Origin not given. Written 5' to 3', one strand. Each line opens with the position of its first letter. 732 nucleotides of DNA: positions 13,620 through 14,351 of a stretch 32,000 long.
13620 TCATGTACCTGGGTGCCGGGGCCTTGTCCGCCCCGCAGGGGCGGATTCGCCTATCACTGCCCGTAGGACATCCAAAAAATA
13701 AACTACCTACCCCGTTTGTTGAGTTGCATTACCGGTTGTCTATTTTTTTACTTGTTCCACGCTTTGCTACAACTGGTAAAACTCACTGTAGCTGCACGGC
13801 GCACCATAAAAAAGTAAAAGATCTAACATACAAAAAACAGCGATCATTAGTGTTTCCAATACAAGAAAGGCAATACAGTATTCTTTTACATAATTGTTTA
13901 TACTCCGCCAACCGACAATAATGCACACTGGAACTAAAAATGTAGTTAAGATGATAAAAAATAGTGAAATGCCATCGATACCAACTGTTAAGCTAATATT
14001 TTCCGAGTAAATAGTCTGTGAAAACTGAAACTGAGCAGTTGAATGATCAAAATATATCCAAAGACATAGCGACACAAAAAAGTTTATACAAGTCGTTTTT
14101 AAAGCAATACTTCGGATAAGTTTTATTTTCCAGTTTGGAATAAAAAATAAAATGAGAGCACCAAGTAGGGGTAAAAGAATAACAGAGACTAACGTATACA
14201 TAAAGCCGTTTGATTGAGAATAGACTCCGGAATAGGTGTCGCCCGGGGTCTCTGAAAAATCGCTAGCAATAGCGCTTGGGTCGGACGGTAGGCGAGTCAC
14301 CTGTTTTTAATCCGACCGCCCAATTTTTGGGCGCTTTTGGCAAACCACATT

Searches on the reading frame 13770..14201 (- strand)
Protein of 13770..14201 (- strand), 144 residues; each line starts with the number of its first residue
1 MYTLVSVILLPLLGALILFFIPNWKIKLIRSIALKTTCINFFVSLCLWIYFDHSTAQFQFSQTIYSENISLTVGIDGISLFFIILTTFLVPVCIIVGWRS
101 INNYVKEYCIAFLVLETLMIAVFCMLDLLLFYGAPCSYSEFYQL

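Call 46: find_homologous_proteins(query=window:13770-14201:-, max_evalue=1e-10)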
Query seq(144 aa) (144 aa): 317 proteins with E <= 1e-10 among 435 candidates; the best 120 are listed.
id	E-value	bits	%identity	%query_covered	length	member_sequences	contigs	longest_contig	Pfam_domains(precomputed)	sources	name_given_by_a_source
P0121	1.1e-79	284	97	95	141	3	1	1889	-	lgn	-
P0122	1.1e-68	248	90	92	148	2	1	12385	-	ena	-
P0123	1.4e-53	199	79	79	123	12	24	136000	-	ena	-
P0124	2.3e-41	159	64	90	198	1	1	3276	PF00361.26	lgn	-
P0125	2.5e-41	159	63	81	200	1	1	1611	PF00361.26,PF01059.23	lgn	-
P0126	4.5e-41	158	63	90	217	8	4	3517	-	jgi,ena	jgi:NADH-ubiquinone oxidoreductase chain 4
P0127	4.5e-41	158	60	91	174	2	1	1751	PF00361.26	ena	-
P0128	4.5e-41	158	62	91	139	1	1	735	PF01059.23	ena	-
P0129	7.0e-41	158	61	83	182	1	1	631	PF00361.26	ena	-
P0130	2.1e-40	156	63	90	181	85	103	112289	-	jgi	jgi:NADH-ubiquinone oxidoreductase chain 4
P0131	4.9e-40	155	61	83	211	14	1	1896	PF00361.26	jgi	jgi:NADH:ubiquinone oxidoreductase subunit 4 (subunit M)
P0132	1.6e-39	153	61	90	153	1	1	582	PF01059.23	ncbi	-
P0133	1.9e-39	153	62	90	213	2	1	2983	PF00361.26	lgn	-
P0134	4.1e-39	152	60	84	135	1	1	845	-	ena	-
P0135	9.6e-39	151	60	91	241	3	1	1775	PF00361.26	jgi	-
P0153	2.7e-35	140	74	61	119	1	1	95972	-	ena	-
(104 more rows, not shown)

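Call 47: find_encoding_contigs(protein=P0123, flank=10000, max_places=4)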
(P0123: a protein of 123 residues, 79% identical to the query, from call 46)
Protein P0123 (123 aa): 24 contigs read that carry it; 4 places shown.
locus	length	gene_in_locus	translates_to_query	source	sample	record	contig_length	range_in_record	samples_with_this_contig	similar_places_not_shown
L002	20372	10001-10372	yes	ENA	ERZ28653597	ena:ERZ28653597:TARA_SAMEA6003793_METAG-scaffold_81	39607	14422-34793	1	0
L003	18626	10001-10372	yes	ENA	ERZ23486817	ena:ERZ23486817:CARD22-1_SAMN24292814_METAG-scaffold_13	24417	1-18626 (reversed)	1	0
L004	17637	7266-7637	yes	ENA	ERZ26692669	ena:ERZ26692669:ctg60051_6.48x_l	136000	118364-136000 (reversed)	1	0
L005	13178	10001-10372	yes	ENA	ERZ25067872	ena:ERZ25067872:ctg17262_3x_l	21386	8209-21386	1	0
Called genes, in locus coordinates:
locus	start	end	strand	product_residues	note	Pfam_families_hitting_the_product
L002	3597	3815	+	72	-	PF00338:Ribosomal_S10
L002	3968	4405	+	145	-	-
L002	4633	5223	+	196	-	-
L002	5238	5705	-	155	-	PF00281:Ribosomal_L5, PF00673:Ribosomal_L5_C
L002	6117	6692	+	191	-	-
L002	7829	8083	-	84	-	-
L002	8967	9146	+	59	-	-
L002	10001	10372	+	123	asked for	-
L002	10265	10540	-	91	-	-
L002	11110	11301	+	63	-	-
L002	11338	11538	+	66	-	-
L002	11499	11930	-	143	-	-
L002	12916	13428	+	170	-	-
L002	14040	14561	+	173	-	-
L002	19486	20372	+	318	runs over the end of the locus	PF00361:Proton_antipo_M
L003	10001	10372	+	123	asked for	-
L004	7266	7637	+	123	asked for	-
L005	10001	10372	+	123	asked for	-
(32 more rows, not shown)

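Call 48: find_encoding_contigs(protein=P0122, flank=10000, max_places=3)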
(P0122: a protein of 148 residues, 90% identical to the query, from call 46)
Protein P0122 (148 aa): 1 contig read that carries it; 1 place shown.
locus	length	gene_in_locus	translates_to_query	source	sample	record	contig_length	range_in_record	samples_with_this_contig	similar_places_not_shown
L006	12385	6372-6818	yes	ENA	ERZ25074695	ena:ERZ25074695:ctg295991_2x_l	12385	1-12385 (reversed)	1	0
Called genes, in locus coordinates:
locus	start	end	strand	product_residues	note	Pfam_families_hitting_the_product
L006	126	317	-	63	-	-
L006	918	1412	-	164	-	-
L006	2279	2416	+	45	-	-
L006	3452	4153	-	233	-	-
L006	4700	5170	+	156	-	PF00281:Ribosomal_L5, PF00673:Ribosomal_L5_C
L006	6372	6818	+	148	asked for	-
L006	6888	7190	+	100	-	PF00361:Proton_antipo_M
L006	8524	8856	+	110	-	-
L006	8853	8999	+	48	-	-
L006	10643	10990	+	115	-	-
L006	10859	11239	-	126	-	-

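Call 58: find_encoding_contigs(protein=P0121, flank=10000, max_places=5)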
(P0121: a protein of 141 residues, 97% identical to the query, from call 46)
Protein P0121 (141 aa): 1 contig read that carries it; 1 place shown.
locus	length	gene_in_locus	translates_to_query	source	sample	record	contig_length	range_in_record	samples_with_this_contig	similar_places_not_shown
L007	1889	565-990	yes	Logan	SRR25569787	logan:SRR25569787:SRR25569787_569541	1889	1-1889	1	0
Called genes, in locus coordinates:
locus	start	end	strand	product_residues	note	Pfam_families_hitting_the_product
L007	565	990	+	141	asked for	-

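Call 81: find_encoding_contigs(protein=P0153, flank=10000, max_places=2)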
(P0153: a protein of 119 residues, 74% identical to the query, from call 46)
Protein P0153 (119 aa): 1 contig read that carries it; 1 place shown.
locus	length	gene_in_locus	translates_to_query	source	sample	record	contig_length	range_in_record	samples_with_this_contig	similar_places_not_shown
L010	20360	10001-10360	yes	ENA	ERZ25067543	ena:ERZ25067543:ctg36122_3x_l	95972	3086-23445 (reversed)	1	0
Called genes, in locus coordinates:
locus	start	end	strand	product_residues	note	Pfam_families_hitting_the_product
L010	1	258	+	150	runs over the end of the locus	-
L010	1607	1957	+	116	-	PF00238:Ribosomal_L14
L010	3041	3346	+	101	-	PF00203:Ribosomal_S19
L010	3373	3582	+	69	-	-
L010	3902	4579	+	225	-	-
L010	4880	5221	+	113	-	-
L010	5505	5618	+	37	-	-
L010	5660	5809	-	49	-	-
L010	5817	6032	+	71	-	PF00338:Ribosomal_S10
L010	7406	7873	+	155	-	-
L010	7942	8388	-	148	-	PF00281:Ribosomal_L5, PF00673:Ribosomal_L5_C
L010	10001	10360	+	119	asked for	-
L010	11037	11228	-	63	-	-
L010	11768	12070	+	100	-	-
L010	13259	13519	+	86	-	-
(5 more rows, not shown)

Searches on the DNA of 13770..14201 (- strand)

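Call 54: search_rna_families(sources=[L004, L002, L006], threshold=evalue, max_evalue=0.1)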
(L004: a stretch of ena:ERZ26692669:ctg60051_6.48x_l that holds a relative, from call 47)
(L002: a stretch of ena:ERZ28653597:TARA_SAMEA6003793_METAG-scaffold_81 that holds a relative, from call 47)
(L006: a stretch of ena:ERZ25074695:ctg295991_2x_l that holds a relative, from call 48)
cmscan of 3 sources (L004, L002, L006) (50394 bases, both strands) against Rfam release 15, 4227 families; matches with E-value up to 0.1: 20.
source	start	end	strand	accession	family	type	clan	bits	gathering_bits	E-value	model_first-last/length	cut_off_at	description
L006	1895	1966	+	RF00005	tRNA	Gene; tRNA;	CL00001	74.2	29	1.7e-14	1-71/71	no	tRNA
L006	5597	5667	+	RF00005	tRNA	Gene; tRNA;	CL00001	68.1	29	8.4e-13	1-71/71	no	tRNA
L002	3856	3926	+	RF00005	tRNA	Gene; tRNA;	CL00001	64.7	29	7.2e-12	1-71/71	no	tRNA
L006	12028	12122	+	RF00029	Intron_gpII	Intron;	-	63.3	40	3.4e-10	1-77/77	no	Group II catalytic intron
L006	10518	10579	+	RF00029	Intron_gpII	Intron;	-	53.8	40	7.3e-08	1-77/77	no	Group II catalytic intron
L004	8405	8549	+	RF00029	Intron_gpII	Intron;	-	52.9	40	1.2e-07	1-77/77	no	Group II catalytic intron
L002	11140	11284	+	RF00029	Intron_gpII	Intron;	-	52.9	40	1.2e-07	1-77/77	no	Group II catalytic intron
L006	5468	5554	+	RF00005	tRNA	Gene; tRNA;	CL00001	51.7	29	2.6e-08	1-71/71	no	tRNA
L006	2553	2615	-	RF00029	Intron_gpII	Intron;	-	50.7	40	4e-07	1-77/77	no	Group II catalytic intron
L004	6870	6942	+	RF00005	tRNA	Gene; tRNA;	CL00001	46.4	29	7.8e-07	1-71/71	no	tRNA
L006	12028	12066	+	RF04357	Plastid-ndhA-ndhB-2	Intron;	CL00155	45.4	53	4.1e-07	1-41/41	no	Plastid-ndhA-ndhB-2 group II-D5 intron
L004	907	977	+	RF00005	tRNA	Gene; tRNA;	CL00001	44.7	29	2.3e-06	1-71/71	no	tRNA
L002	9605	9677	+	RF00005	tRNA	Gene; tRNA;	CL00001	44.4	29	2.8e-06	1-71/71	no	tRNA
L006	10518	10556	+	RF04357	Plastid-ndhA-ndhB-2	Intron;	CL00155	43.6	53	1.3e-06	1-41/41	no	Plastid-ndhA-ndhB-2 group II-D5 intron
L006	8278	8336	+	RF00029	Intron_gpII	Intron;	-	43.3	40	2.8e-05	1-77/77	no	Group II catalytic intron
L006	9561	9622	+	RF00029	Intron_gpII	Intron;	-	38.5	40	0.0004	1-77/77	no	Group II catalytic intron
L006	10520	10554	+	RF04336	Plastid-petD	Intron;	-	36.9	65.5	0.00032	10-44/47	no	Plastid-petD group II-D5 intron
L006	5503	5554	-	RF04351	Plastid-psbl-rps4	Cis-reg;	-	36.7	68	0.00034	1-53/53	no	Plastid-psbl-rps4 3UTR RNA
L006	8693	8757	+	RF00029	Intron_gpII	Intron;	-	34.6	40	0.0037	1-77/77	no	Group II catalytic intron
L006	12030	12063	+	RF04336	Plastid-petD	Intron;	-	32.4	65.5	0.0052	10-43/47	no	Plastid-petD group II-D5 intron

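Call 56: search_rna_families(source=L004, start=8550, end=15400, threshold=evalue, max_evalue=10, show_alignments=3)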
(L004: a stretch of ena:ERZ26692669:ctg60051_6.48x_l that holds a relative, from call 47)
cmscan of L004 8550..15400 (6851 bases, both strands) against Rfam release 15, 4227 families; matches with E-value up to 10: 4.
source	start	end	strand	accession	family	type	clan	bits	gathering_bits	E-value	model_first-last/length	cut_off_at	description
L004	13932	14011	+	RF03594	mir-3817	Gene; miRNA;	-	24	90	0.36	1-89/89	no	mir-3817 microRNA precursor family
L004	13053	13131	-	RF02236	asX2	Gene; sRNA;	-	23.2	70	0.36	1-87/87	no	Xanthomonas sRNA asX2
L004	13708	13773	+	RF00274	SNORD57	Gene; snRNA; snoRNA; CD-box;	CL00058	18.8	47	4.5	1-72/72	no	Small nucleolar RNA SNORD57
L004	11910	11963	+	RF04316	mgtE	Cis-reg;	-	13.2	200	5.2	229-280/306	no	mgtE ncRNA motif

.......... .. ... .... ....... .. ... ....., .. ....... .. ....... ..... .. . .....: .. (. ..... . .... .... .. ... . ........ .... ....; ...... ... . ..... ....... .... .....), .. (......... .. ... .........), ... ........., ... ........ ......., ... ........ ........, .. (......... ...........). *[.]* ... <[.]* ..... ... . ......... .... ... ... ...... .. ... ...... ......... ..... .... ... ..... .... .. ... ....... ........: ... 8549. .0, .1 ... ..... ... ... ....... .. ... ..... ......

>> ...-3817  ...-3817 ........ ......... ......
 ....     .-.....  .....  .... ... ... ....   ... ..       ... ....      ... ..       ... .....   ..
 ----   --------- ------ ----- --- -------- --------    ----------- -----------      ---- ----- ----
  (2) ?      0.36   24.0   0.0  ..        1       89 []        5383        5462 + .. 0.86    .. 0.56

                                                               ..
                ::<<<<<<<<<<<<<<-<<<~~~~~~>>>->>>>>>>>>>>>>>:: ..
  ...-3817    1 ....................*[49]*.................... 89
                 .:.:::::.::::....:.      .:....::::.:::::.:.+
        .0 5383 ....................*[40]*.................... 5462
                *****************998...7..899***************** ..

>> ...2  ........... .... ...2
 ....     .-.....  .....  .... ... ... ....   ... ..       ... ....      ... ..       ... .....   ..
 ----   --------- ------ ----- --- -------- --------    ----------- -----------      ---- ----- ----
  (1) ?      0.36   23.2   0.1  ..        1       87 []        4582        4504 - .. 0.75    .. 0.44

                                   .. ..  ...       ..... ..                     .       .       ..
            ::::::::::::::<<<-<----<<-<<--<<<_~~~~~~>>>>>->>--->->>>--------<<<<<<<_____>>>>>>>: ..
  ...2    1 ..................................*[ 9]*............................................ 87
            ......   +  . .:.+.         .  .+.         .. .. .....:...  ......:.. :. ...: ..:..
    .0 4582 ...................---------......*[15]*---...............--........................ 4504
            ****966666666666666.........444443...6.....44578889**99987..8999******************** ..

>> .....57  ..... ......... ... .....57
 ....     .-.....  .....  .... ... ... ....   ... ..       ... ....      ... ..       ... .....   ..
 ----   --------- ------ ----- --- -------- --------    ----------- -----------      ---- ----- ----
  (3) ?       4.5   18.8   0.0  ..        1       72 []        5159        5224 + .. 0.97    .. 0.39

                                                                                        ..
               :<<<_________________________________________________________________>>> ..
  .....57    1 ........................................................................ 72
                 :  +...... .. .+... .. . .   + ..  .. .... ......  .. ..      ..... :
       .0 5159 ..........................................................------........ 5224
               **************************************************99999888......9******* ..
